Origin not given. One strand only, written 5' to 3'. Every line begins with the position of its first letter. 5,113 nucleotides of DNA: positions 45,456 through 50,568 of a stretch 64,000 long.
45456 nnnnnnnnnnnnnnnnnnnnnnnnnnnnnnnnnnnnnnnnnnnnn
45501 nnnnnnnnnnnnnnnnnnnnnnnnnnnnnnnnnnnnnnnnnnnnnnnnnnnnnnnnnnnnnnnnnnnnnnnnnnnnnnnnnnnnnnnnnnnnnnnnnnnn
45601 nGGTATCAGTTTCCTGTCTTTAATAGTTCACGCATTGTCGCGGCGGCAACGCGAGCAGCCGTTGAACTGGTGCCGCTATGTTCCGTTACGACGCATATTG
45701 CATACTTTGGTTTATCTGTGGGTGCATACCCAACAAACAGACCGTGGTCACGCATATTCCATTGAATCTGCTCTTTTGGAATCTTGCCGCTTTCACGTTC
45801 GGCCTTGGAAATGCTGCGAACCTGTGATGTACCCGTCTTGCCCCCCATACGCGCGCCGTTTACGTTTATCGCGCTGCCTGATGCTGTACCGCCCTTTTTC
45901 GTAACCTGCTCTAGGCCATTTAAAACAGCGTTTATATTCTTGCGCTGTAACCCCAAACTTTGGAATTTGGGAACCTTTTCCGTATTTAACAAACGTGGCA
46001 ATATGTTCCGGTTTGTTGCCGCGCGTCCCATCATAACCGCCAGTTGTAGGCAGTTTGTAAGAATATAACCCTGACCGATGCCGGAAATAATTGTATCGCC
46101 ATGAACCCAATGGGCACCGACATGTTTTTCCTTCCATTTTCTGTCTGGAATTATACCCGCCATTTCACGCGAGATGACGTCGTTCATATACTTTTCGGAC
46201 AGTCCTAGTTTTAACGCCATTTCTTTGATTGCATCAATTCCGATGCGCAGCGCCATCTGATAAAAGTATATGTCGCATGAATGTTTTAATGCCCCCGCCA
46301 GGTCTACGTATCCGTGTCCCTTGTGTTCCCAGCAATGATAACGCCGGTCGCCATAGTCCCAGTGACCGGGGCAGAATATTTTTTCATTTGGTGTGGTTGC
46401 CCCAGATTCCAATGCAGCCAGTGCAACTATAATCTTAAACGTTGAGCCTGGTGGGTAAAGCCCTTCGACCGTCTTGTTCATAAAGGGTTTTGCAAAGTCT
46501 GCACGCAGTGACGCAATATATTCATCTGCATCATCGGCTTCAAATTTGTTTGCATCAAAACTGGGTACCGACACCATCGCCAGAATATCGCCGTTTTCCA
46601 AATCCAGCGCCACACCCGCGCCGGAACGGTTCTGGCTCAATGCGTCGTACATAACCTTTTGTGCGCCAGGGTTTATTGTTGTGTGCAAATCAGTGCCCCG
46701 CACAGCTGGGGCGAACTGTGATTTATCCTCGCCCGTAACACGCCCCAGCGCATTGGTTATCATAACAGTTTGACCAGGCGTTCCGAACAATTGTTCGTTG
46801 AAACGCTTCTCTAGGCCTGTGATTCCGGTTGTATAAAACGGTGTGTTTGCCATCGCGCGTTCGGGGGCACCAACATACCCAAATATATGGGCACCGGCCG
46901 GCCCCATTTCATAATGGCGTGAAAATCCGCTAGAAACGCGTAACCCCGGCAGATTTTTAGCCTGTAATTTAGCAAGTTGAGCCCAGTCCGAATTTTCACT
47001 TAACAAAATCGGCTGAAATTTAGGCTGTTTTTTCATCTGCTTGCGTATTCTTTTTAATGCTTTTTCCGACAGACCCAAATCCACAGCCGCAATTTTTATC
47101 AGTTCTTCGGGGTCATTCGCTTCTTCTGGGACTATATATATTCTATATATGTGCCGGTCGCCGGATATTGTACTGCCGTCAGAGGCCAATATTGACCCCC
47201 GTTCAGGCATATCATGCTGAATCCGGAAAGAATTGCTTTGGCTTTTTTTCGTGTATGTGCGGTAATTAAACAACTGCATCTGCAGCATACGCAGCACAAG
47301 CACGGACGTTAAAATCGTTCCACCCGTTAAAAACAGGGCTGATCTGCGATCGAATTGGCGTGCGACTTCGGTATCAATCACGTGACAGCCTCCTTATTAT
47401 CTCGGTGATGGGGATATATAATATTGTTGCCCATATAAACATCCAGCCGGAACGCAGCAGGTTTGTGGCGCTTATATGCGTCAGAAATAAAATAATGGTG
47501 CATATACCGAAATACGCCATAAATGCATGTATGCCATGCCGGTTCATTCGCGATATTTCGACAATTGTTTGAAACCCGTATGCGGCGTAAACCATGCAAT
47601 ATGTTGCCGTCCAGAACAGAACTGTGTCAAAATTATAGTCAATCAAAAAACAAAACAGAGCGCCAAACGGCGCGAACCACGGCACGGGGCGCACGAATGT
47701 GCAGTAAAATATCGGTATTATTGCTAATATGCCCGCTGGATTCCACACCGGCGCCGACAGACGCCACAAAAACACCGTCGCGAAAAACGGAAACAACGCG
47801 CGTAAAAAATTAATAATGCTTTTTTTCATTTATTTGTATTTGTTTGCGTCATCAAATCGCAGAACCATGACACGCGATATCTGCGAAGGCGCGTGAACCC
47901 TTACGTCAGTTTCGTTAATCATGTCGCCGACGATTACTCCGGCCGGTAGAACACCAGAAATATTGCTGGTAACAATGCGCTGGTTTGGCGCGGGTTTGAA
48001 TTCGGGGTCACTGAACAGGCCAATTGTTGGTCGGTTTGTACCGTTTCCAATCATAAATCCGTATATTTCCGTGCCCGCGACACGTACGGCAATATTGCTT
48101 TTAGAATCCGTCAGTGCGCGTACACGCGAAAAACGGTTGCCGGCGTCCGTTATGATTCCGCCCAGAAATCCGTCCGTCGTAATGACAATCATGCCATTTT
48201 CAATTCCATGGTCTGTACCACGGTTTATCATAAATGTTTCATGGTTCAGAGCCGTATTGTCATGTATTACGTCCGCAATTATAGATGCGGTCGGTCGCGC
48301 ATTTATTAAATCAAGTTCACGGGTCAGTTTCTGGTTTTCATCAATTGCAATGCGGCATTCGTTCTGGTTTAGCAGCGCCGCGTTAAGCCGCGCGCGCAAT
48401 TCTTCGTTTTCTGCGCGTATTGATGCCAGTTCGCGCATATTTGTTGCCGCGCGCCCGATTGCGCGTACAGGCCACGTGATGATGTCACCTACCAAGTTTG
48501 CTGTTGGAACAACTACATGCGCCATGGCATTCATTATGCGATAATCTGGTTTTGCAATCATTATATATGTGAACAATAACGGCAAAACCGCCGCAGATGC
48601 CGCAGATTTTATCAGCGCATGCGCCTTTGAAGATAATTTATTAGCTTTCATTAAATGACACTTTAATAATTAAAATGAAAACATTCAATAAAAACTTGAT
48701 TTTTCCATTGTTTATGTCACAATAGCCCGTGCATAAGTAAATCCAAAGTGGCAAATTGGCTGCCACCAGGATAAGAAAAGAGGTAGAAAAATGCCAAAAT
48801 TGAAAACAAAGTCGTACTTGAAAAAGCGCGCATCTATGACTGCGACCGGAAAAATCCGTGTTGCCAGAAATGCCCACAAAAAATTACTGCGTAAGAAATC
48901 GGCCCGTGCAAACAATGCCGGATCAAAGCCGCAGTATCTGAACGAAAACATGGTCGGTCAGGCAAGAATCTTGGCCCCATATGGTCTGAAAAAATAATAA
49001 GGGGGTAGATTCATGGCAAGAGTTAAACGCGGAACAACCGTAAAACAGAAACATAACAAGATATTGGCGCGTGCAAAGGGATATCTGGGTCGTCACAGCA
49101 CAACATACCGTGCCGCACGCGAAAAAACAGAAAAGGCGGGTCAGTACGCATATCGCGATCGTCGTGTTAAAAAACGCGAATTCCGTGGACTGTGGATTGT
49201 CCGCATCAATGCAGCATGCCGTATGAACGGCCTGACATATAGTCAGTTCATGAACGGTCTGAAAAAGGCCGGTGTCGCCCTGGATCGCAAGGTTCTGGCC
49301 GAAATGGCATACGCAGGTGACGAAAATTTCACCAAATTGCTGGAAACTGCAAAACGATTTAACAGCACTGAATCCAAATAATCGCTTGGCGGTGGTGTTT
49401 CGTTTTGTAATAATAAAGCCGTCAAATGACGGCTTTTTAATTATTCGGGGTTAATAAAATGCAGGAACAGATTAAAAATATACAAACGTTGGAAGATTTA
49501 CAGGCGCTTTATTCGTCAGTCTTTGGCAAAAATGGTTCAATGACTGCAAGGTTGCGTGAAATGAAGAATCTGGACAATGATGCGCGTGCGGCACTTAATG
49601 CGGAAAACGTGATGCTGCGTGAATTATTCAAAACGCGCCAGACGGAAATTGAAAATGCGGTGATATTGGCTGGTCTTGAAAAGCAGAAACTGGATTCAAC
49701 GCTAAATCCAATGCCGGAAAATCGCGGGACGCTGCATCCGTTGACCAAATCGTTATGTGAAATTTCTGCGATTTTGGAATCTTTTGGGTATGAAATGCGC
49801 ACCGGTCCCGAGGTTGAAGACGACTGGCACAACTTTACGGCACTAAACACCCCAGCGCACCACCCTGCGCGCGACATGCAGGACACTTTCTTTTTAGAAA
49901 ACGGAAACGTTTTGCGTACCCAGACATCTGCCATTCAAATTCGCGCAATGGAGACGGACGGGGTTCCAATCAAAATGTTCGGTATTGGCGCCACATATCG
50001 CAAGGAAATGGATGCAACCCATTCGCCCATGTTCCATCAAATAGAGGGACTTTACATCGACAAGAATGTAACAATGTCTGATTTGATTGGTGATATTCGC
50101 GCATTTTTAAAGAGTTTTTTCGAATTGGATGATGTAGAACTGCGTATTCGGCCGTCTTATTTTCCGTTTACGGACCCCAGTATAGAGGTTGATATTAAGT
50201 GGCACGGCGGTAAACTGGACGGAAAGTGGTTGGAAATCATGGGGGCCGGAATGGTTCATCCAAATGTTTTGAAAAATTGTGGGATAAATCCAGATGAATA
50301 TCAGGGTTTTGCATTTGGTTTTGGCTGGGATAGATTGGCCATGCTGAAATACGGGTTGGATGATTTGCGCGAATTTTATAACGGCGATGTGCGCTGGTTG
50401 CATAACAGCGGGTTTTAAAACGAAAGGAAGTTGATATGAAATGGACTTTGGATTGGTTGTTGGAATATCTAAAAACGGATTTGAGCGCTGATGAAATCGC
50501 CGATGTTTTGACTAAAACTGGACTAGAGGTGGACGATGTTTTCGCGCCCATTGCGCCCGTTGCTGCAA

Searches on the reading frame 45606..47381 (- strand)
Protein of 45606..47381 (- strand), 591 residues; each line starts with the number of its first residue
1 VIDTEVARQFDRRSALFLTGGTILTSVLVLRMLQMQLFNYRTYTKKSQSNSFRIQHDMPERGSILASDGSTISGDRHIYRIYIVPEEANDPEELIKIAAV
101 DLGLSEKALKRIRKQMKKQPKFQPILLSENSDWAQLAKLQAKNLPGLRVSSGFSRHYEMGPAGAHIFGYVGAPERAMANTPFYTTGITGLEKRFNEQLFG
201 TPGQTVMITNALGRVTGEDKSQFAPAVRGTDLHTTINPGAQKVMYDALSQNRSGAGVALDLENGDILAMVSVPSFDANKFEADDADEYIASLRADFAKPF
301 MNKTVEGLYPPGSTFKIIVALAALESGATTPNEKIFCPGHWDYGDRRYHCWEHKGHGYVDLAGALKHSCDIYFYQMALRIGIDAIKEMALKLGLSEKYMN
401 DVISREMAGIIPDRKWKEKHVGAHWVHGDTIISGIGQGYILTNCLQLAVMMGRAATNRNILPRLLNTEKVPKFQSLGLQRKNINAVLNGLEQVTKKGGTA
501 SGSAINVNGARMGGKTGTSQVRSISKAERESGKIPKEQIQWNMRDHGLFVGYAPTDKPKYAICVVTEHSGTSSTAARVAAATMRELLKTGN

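Call 61: search_protein_families(library=pfam, proteins=[window:45606-47381:-], max_evalue=0.00001)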
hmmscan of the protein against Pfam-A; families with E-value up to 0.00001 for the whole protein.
window:45606-47381:- (591 aa): 2 families
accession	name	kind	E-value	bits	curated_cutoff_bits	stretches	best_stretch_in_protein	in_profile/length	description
PF00905.27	Transpeptidase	-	2.4e-55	188.3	22.1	1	254-587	1-298/299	Penicillin binding protein transpeptidase domain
PF03717.20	PBP_dimer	-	1.3e-24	88.1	24.4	1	59-218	4-178/180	Penicillin-binding Protein dimerisation domain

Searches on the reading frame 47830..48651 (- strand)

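Call 61: search_protein_families(library=pfam, proteins=[window:47830-48651:-], max_evalue=0.00001)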
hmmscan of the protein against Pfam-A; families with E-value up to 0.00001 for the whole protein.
window:47830-48651:- (273 aa): 1 family
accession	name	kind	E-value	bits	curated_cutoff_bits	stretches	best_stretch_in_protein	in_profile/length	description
PF04085.20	MreC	-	7.1e-24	84.7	28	1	128-245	1-116/147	Rod shape-determining protein MreC, barrel core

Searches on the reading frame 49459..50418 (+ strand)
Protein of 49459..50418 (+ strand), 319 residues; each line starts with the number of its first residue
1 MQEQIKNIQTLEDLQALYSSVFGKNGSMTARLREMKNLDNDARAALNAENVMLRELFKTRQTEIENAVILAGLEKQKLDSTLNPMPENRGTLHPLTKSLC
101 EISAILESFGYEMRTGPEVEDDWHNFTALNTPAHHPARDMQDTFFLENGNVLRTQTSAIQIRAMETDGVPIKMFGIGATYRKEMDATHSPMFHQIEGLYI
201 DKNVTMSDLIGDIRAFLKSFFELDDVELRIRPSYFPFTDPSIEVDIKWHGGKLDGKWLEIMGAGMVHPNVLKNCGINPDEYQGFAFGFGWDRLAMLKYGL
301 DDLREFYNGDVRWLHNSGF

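Call 61: search_protein_families(library=pfam, proteins=[window:49459-50418:+], max_evalue=0.00001)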
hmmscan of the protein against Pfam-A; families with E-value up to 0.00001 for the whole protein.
window:49459-50418:+ (319 aa): 2 families
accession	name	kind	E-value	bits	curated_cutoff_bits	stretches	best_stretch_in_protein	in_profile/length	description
PF01409.25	tRNA-synt_2d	-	2.1e-91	306.2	19.8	1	78-316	2-245/246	tRNA synthetases class II core domain (F)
PF02912.23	Phe_tRNA-synt_N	-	7.9e-07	29.4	22.3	1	9-65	1-61/69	Aminoacyl tRNA synthetase class II, N-terminal domain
